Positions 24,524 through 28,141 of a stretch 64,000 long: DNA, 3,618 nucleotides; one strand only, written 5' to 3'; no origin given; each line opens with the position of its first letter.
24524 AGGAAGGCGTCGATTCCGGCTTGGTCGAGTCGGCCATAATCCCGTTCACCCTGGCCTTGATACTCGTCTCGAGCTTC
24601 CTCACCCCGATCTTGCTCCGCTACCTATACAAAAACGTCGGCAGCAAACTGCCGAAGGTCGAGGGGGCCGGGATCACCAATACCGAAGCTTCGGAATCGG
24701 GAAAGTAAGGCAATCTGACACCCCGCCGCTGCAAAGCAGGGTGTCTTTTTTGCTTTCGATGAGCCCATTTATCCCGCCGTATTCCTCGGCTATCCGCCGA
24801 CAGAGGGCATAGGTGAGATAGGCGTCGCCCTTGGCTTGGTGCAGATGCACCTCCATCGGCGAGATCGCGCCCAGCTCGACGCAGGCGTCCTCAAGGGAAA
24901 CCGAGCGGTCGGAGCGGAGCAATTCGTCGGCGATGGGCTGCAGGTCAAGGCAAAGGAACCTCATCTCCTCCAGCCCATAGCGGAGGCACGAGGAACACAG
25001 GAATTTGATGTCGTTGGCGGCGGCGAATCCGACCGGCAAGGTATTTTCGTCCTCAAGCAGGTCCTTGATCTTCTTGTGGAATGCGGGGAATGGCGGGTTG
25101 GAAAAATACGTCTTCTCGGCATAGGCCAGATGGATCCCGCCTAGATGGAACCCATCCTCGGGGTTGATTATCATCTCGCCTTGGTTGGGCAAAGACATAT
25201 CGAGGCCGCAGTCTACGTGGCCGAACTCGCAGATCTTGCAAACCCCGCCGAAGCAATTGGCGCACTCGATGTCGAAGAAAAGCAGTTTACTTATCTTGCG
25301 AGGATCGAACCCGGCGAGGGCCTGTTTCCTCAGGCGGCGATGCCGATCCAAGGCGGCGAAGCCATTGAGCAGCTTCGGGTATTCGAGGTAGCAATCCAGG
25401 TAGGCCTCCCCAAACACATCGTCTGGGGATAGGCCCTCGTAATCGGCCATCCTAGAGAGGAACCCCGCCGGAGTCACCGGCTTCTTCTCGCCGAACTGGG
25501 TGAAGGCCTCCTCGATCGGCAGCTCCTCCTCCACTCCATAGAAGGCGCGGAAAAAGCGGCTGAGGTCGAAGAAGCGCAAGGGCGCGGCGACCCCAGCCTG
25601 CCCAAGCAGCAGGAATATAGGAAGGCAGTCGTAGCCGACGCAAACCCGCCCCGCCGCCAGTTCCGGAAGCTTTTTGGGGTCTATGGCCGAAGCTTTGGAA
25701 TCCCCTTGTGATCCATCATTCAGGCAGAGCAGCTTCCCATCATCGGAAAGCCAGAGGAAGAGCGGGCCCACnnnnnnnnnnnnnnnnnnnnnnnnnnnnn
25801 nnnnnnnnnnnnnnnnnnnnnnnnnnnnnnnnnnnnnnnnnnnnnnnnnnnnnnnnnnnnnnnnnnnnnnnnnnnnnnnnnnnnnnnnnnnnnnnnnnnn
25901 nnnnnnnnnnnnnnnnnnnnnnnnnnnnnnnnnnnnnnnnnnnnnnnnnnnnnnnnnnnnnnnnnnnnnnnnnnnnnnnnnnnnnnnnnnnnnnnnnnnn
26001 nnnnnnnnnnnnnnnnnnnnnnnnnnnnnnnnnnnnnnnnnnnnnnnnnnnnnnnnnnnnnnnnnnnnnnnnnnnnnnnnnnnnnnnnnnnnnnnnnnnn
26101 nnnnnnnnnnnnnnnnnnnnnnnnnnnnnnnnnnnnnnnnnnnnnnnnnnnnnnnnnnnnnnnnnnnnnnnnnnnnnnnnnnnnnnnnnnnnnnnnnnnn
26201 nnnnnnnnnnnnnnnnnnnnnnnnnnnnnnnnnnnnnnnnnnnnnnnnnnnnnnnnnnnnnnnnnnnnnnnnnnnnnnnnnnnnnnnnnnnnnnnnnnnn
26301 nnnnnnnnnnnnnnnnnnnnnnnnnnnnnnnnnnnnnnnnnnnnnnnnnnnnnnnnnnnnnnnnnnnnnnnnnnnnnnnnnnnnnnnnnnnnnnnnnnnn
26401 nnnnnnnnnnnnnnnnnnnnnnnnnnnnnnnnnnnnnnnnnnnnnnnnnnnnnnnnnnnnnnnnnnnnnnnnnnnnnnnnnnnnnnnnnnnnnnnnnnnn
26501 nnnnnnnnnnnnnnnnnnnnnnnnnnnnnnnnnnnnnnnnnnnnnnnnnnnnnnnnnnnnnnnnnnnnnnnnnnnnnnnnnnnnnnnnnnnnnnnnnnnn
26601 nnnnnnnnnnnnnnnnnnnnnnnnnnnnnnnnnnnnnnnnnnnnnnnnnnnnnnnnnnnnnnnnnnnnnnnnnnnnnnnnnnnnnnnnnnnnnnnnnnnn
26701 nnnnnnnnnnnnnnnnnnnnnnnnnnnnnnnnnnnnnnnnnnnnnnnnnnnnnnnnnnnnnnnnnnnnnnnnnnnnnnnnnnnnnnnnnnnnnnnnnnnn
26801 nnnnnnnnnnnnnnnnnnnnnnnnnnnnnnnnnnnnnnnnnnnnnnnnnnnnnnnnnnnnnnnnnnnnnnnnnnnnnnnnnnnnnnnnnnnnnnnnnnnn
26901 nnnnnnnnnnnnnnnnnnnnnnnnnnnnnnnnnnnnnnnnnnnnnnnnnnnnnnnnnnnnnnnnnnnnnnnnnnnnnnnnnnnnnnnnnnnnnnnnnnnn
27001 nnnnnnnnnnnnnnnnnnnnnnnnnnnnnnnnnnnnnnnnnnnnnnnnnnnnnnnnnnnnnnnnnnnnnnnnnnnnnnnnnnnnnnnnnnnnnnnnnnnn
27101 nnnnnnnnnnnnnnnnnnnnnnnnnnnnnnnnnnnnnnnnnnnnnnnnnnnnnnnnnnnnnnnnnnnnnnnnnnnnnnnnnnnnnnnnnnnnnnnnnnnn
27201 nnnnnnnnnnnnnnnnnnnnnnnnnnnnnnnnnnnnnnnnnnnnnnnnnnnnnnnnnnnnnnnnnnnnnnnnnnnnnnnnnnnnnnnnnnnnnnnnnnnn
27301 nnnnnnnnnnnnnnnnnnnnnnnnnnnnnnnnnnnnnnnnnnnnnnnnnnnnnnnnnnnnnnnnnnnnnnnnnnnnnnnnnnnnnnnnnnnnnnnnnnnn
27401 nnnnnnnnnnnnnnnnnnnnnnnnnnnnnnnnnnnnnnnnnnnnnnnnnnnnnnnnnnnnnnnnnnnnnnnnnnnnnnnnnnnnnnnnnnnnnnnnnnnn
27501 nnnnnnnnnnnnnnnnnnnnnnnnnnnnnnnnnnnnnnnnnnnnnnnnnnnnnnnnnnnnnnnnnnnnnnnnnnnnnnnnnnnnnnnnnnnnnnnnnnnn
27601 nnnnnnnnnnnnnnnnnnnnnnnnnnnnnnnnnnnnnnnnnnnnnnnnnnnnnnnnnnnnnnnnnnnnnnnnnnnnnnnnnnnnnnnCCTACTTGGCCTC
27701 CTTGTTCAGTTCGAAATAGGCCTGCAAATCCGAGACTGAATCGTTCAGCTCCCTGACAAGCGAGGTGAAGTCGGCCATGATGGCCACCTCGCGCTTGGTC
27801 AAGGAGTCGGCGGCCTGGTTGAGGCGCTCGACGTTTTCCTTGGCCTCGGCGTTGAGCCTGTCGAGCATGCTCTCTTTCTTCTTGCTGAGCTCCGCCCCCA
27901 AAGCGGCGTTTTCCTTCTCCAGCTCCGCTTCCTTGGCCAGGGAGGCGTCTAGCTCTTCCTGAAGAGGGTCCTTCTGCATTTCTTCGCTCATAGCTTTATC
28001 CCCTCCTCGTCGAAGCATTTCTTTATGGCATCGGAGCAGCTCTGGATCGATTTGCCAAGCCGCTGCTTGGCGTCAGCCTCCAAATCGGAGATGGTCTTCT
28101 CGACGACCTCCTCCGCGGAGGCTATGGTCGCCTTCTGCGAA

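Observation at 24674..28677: Five-gene operon, four genes translationally coupled (three small helical proteins, a 638-aa helical plus multi-TM protein, and a DEDDh exonuclease), matching no system I recognise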

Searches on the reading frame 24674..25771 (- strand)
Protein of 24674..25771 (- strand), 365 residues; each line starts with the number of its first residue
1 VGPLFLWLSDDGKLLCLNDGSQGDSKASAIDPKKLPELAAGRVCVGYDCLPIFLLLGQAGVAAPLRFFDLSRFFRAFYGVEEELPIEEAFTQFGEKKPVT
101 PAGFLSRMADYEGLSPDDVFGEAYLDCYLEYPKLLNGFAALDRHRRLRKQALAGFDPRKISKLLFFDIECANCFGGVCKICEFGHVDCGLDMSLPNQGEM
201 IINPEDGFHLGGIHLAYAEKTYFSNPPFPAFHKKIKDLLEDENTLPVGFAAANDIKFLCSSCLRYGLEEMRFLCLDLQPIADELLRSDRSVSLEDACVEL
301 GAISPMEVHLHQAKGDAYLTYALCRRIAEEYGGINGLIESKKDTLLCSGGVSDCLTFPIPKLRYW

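Call 3: search_protein_families(library=pfam, proteins=[window:24674-25771:-], max_evalue=1)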
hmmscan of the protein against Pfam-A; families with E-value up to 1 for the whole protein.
window:24674-25771:- (365 aa): 2 families
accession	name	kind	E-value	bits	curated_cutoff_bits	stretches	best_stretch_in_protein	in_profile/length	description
PF21762.3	DEDDh_C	-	0.0027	18.3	27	1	235-323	99-184/188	DNA polymerase III subunit epsilon-like, C-terminal domain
PF01612.26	DNA_pol_A_exo1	-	0.16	12.2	23.6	1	233-299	66-126/173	3'-5' exonuclease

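Call 4: search_protein_families(library=padloc, proteins=[window:24674-25771:-], max_evalue=1)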
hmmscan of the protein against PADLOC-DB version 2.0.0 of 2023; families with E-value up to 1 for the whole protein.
window:24674-25771:- (365 aa): 1 family
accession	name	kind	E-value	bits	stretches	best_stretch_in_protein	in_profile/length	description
PDLC01247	DEDDh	-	4.3e-09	35.2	1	164-324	1-138/139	"CAS-I,CAS-II,CAS-III,CAS-IV,CAS-V,CAS-VI; associated"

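Call 5: search_protein_families(library=ncbifam, proteins=[window:24674-25771:-], max_evalue=1)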
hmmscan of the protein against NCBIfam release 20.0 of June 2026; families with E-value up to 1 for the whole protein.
window:24674-25771:- (365 aa): 3 families
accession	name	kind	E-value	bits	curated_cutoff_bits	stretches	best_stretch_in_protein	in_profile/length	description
NF001688.0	PRK00448.1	equivalog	0.006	14.1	873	1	165-330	427-587/1445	PolC-type DNA polymerase III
TIGR01405.1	polC_Gram_pos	equivalog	0.072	10.7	1043.45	1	164-328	192-351/1211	DNA polymerase III subunit alpha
NF005836.0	PRK07740.1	equivalog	0.1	12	261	1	245-325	143-220/244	hypothetical protein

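Call 27: search_solved_structures(query=window:24674-25771:-, max_evalue=1, show_alignments=2)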
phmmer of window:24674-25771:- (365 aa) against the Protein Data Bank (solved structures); distinct sequences matched with E-value up to 1: 0.

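Call 43: find_homologous_proteins(query=window:24674-25771:-, max_evalue=0.001)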
Query window:24674-25771:- (365 aa): 31 proteins with E <= 0.001 among 3637 candidates.
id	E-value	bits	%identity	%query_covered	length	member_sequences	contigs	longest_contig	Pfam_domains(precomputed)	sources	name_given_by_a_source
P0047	1.3e-244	829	98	100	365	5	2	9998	-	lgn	-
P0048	2.3e-212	723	85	100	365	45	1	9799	-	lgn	-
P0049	3.2e-207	706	83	100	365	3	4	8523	-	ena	-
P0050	5.6e-202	689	81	100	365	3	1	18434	-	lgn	-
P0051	1.5e-200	684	81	100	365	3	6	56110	-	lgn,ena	-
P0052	1.9e-199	681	79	100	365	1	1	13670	-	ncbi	-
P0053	6.4e-191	653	76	100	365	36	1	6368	-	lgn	-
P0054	4.4e-27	113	37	46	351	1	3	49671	PF00929.32,PF21762.4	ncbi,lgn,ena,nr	ncbi:MAG: 3'-5' exonuclease [Clostridia bacterium]|nr:3'-5' exonuclease [Clostridia bacterium] MDE73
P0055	5.4e-26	110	37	46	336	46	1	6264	PF00929.32,PF21762.4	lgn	-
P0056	6.1e-26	110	37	48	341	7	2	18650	PF00929.32,PF01612.27,PF21762.4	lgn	-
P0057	7.0e-25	106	39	45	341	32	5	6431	PF00929.32,PF21762.4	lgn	-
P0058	1.3e-24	105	37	47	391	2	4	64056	PF00929.32,PF21762.4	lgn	-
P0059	1.8e-24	105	40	46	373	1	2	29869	PF00929.32,PF21762.4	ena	-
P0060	1.1e-23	102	36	46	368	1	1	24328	-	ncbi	-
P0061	4.2e-23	100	37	48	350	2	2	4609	PF00929.32,PF21762.4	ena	-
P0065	4.1e-21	94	34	47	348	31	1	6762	PF00929.32,PF00533.34,PF21762.4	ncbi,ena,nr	ncbi:MAG: hypothetical protein K2G42_07045 [Clostridia bacterium]|nr:hypothetical protein [Clostridi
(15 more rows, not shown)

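Call 45: search_protein_families(library=pfam, proteins=[P0054, P0058, P0065], max_evalue=0.01)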
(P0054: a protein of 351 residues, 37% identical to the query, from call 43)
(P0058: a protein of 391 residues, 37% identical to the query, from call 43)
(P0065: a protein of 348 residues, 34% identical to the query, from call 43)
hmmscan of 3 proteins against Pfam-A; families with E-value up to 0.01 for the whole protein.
P0054 (351 aa): 3 families
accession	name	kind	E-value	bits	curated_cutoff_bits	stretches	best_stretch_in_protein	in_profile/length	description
PF21762.3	DEDDh_C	-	1.3e-11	45.5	27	1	84-167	103-186/188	DNA polymerase III subunit epsilon-like, C-terminal domain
PF00929.31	RNase_T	-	2.7e-08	35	24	1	5-165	2-163/164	Exonuclease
PF01612.26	DNA_pol_A_exo1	-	0.003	17.8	23.6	0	78-125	66-112/173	3'-5' exonuclease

P0058 (391 aa): 3 families
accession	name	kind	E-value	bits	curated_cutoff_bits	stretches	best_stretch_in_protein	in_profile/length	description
PF00929.31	RNase_T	-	3.4e-08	34.6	24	1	5-166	2-164/164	Exonuclease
PF21762.3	DEDDh_C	-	9.9e-08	32.8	27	1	79-166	98-185/188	DNA polymerase III subunit epsilon-like, C-terminal domain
PF01612.26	DNA_pol_A_exo1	-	0.0054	17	23.6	0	77-146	65-128/173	3'-5' exonuclease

P0065 (348 aa): 4 families
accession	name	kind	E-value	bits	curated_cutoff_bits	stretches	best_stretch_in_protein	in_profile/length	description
PF21762.3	DEDDh_C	-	1.9e-12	48.1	27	1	64-169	76-188/188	DNA polymerase III subunit epsilon-like, C-terminal domain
PF00929.31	RNase_T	-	1.2e-09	39.4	24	1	5-165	2-163/164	Exonuclease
PF00533.33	BRCT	-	1.4e-05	25.7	21.3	1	227-303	5-77/78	BRCA1 C Terminus (BRCT) domain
PF01612.26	DNA_pol_A_exo1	-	0.0011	19.3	23.6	1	76-143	64-125/173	3'-5' exonuclease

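Call 50: search_protein_families(library=phrogs, proteins=[window:24674-25771:-], max_evalue=0.1)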
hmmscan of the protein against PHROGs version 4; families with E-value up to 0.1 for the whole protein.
window:24674-25771:- (365 aa): 2 families
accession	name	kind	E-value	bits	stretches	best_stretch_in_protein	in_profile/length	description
phrog_192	-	DNA, RNA and nucleotide metabolism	5.2e-13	50.1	1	161-331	106-274/397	DNA polymerase exonuclease subunit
phrog_36589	-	unknown function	0.045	14.4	1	282-330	142-189/213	-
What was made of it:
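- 24674..25771 (-): Gene E, 365 aa: clade-specific N-terminal domain (1-160) plus DEDDh exonuclease domain (164-332) plus a conserved C-terminal tail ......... PADLOC DEDDh 4.3e-9; PHROG 192 5.2e-13 (calls 4, 50).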

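Call 99: search_solved_structures(query=A3, max_evalue=0.01)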
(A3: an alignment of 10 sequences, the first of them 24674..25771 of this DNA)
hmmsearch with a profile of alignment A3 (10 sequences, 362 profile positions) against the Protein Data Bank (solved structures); distinct sequences matched with E-value up to 0.01: 8.
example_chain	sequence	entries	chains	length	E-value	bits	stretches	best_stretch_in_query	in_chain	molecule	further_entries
8fyc_K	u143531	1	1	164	1.2e-06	31.3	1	242-323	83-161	DEDDh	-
8fy9_A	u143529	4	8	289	1.6e-06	30.9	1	242-323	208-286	Cas2-DEDDh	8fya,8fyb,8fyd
9qpc_A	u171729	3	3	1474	1.9e-06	30.6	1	238-329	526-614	DNA polymerase III PolC-type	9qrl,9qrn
2p1j_A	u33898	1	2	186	2.7e-06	30.1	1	156-329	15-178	DNA polymerase III polC-type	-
8h18_A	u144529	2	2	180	0.00014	24.5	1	239-323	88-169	DnaQ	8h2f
5byo_A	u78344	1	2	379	0.0014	21.2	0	292-351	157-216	dTor_12x31L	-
2f96_A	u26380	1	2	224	0.0019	20.8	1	222-327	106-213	Ribonuclease T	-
4yxz_A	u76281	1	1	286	0.0067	19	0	292-353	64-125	dTor_9x31L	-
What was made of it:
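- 24674..25771 (-): PDB profile hits to Cas2-DEDDh, the PolC exo domain, DnaQ and RNase T (call 99).
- On DEDDh (DnaQ-like) 3'-5' exonuclease, for E only: PDB hits to Cas2-DEDDh and the PolC exo domain at about 1e-6 (calls 4, 45, 50, 99).
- E's best solved relative by sequence is Cas2-DEDDh (call 99).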

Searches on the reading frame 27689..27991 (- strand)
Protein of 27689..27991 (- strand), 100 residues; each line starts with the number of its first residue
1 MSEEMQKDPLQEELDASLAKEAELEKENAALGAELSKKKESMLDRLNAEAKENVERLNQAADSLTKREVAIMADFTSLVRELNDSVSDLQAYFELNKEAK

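Call 3: search_protein_families(library=pfam, proteins=[window:27689-27991:-], max_evalue=1)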
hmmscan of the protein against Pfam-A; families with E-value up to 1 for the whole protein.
window:27689-27991:- (100 aa): 7 families
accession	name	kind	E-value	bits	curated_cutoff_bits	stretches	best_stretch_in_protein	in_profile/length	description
PF06103.16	DUF948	-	0.034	14.8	37.2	1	49-91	23-65/89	Bacterial protein of unknown function (DUF948)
PF22216.1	Sas-6_C_CC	-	0.057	14.1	27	1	13-51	11-48/57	Spindle assembly abnormal protein 6 homolog, C-terminal coiled coil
PF16526.10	CLZ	-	0.071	14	26.7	1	42-90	14-69/71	C-terminal leucine zipper domain of cyclic nucleotide-gated channels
PF05258.17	DciA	-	0.13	12.9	24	1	27-57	56-87/89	Dna[CI] antecedent, DciA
PF24564.1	DUF7605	-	0.18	12.1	27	1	21-91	66-135/183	Domain of unknown function (DUF7605)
PF25481.1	Nucleoprot-TPR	-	0.52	10.8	27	0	6-62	23-78/80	Nucleoprotein TPR-like domain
PF06156.18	YabA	-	0.97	10.5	30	0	8-58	25-77/103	Initiation control protein YabA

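Call 4: search_protein_families(library=padloc, proteins=[window:27689-27991:-], max_evalue=1)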
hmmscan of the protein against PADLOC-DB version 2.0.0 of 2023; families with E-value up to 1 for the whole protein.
window:27689-27991:- (100 aa): 1 family
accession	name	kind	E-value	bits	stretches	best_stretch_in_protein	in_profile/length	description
PDLC00512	JetC1|JetC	-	0.0061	12.6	1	11-97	762-849/1123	DUF3584 domain; MukB-like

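Call 5: search_protein_families(library=ncbifam, proteins=[window:27689-27991:-], max_evalue=1)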
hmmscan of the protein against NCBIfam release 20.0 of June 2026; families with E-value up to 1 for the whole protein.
window:27689-27991:- (100 aa): 4 families
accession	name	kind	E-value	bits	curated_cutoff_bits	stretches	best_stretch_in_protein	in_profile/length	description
NF008244.0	PRK11020.1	equivalog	0.064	13.8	110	1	16-80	30-92/120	YibL family ribosome-associated protein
NF052320.1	Cbp1_fam_LP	subfamily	0.15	11.5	90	1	10-91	93-172/286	Cbp1 family collagen-binding glycoprotein adhesin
TIGR02894.1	DNA_bind_RsfA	subfamily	0.22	11.7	126.45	1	36-83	103-149/161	RsfA family transcriptional regulator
NF033777.1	M_group_A_cterm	equivalog_domain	0.77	9.3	400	0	6-98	17-97/218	M protein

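Call 50: search_protein_families(library=phrogs, proteins=[window:27689-27991:-], max_evalue=0.1)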
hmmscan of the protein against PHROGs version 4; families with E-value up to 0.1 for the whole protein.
window:27689-27991:- (100 aa): 5 families
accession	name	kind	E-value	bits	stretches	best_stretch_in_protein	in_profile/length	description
phrog_6659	-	unknown function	0.0031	18.8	1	58-94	5-42/57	-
phrog_10610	-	unknown function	0.028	15.6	0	56-97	15-56/68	-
phrog_5763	-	unknown function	0.06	13.6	1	19-79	119-174/283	-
phrog_5572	-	unknown function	0.081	14.3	1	9-63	32-84/130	-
phrog_35121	-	unknown function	0.099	14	0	29-89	10-74/75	-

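Call 80: search_solved_structures(query=A5, max_evalue=1)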
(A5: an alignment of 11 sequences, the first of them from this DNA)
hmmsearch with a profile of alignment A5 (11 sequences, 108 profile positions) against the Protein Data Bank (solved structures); distinct sequences matched with E-value up to 1: 146 (the best 60 are shown).
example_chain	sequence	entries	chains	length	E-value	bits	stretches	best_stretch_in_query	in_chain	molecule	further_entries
2yny_A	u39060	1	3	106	0.00014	25.3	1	13-57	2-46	GENERAL CONTROL PROTEIN GCN4, PUTATIVE INNER MEMBRANE PROTEIN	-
9tls_A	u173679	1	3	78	0.00027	24.4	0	17-46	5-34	Sc-apCC-2-KLHL20-3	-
2yo2_A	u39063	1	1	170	0.00078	22.9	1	13-58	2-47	GENERAL CONTROL PROTEIN GCN4, PUTATIVE INNER MEMBRANE PROTEIN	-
3s4r_A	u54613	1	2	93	0.0019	21.7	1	7-85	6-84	Vimentin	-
9tlt_A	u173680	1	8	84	0.0026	21.2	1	12-44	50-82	Sc-apCC-2-KLHL20-4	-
6egn_A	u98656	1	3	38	0.0035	20.8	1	12-44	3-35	Hg(II)(GRAND CoilSerL16CL19(DLE))3-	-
6egl_A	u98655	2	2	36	0.0062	20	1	13-44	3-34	Apo-(GRAND CoilSerL12(DLE)L16C)3 | Apo-(GRAND CoilSerL16CL19(DLE))3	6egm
6mcd_A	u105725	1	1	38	0.0076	19.8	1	12-44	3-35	Pb(II)(GRAND Coil Ser L12CL16A)-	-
7n2y_A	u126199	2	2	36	0.0076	19.8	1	13-44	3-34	Apo-(GRAND CoilSerL16CL23C)3 | Pb(II)2-(GRAND CoilSerL16CL23C)3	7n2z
4ilo_A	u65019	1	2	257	0.0095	19.4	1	7-73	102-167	CT398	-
5fv8_A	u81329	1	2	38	0.01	19.3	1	11-48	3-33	FOSW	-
3ssu_A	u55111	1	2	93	0.01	19.3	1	7-85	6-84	Vimentin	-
9cuy_c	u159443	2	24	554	0.011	19.3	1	10-95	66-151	Short tail fiber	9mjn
5kb0_A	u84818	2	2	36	0.014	18.9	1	13-44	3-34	Pb(II)Zn(II)(GRAND Coil Ser-L16CL30H)3+ | Hg(II)Zn(II)(GRAND Coil Ser-L16CL30H)3+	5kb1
3a5t_A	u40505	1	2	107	0.018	18.6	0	7-47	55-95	Transcription factor MafG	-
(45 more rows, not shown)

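Call 97: search_protein_families(library=pfam, alignment_id=A5, max_evalue=0.05)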
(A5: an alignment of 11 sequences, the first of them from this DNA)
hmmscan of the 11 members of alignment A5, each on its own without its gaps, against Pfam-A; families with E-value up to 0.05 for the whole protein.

A. member 1, seq(100 aa): 1 family
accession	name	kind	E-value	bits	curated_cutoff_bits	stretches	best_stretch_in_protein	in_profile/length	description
PF06103.16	DUF948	-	0.034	14.8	37.2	0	49-91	23-65/89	Bacterial protein of unknown function (DUF948)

B. families by the number of members that match (of 11 scanned): 53 families (the first 25 are shown)
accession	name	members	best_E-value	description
PF16326.10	ABC_tran_CTD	3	0.0012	ABC transporter C-terminal domain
PF06103.16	DUF948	2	0.034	Bacterial protein of unknown function (DUF948)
PF05531.17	NPV_P10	1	6.5e-05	Nucleopolyhedrovirus P10 protein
PF14523.12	Syntaxin_2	1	0.00034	Syntaxin-like protein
PF14712.11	Snapin_Pallidin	1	0.0026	Snapin/Pallidin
PF04012.17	PspA_IM30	1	0.003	PspA/IM30 family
PF25248.1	Ig_CFAP65_8th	1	0.0048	CFAP65, eight Ig-like domain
PF24922.1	ACBP4_C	1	0.0057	Acyl-CoA-binding domain-containing protein 4-6, C-terminal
PF25785.1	TPR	1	0.0058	Nucleoprotein TPR-like domain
PF04513.17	Baculo_PEP_C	1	0.0062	Baculovirus polyhedron envelope protein, PEP, C terminus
PF10234.14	Cluap1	1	0.0067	Clusterin-associated protein-1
PF03961.19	FapA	1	0.0069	Flagellar Assembly Protein A beta solenoid domain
PF25450.1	Rab11-FIP3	1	0.0072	Rab11-FIP3-like domain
PF04102.17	SlyX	1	0.0074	SlyX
PF18933.6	PsbP_2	1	0.0086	PsbP-like protein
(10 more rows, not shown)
